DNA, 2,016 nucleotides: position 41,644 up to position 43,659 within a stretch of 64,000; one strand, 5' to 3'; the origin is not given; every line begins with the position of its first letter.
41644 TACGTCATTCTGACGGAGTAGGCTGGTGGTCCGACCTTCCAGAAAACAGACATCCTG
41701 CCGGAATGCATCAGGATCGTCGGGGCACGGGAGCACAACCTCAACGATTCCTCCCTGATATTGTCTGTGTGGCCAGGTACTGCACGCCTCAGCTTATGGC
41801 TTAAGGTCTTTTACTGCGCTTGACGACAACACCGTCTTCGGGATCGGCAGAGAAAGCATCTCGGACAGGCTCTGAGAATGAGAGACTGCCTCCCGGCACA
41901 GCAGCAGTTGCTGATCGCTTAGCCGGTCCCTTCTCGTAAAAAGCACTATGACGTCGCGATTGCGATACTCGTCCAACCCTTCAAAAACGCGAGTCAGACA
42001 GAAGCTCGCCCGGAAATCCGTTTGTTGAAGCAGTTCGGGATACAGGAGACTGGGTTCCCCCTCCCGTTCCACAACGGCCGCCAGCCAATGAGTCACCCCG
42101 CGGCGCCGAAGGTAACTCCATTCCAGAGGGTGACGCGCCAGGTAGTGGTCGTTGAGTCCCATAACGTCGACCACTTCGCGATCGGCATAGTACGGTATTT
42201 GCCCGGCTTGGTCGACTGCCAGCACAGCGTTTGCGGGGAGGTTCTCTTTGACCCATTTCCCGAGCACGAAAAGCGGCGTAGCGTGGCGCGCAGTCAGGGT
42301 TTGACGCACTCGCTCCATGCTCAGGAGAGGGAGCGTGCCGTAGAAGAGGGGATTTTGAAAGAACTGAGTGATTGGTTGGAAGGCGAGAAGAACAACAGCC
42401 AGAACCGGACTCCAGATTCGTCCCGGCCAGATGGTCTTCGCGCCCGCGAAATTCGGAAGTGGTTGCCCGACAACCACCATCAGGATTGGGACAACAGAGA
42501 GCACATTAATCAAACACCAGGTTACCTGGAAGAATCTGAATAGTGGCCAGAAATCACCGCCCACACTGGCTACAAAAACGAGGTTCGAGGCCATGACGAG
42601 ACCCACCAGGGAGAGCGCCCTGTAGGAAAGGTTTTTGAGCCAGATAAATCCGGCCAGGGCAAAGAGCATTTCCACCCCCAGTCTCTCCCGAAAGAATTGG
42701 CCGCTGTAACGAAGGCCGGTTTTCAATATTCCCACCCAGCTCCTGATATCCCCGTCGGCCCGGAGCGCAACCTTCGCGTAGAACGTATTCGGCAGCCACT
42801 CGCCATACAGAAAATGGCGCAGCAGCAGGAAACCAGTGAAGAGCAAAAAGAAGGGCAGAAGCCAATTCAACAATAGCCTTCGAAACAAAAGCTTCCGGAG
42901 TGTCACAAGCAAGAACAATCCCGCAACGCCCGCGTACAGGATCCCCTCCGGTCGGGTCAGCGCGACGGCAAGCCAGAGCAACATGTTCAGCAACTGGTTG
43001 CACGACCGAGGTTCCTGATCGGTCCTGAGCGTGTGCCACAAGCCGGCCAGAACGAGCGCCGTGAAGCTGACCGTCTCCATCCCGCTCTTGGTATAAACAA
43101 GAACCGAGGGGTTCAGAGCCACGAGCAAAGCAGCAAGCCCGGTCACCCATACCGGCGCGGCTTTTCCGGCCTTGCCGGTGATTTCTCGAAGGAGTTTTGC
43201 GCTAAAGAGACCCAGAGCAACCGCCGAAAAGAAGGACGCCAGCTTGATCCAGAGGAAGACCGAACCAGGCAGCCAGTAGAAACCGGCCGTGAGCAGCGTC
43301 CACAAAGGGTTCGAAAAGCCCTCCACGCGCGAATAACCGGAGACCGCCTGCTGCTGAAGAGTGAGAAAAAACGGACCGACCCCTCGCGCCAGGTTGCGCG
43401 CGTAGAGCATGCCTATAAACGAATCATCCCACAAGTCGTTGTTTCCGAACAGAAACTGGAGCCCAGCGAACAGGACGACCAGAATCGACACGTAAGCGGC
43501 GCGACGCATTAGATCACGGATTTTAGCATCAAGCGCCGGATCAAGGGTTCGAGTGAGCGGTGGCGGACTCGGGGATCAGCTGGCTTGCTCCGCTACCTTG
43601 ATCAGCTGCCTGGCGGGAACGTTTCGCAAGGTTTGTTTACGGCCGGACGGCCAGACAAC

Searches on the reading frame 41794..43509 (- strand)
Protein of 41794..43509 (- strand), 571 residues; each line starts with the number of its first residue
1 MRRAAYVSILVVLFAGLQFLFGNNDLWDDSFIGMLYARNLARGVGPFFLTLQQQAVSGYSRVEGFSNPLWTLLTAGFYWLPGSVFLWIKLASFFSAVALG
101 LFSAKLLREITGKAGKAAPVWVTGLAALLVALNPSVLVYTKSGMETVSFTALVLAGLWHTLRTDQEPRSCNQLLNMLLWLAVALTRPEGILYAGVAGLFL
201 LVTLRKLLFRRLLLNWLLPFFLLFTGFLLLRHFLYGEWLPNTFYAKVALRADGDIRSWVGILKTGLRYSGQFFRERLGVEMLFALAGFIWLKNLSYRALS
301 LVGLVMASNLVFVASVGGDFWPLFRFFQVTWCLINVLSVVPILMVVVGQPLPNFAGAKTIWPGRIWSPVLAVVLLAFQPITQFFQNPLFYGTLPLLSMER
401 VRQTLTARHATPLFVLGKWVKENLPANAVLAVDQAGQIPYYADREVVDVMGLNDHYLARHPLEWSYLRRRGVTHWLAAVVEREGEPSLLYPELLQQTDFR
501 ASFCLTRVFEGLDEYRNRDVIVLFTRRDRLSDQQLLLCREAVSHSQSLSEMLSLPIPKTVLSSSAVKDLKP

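Call 3: search_protein_families(library=pfam, proteins=[window:41794-43509:-], max_evalue=0.1)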
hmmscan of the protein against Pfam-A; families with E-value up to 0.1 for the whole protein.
window:41794-43509:- (571 aa): 0 families

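Call 4: search_protein_families(library=ncbifam, proteins=[window:41794-43509:-], max_evalue=0.1)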
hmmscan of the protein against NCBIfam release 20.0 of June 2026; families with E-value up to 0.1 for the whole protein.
window:41794-43509:- (571 aa): 1 family
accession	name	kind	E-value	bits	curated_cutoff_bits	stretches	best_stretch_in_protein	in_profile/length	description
NF047440.1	LA3751_2_3_fam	subfamily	0.0094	14.8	200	1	69-251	84-260/460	LA_3751/LA_3752 family putative glycosyltransferase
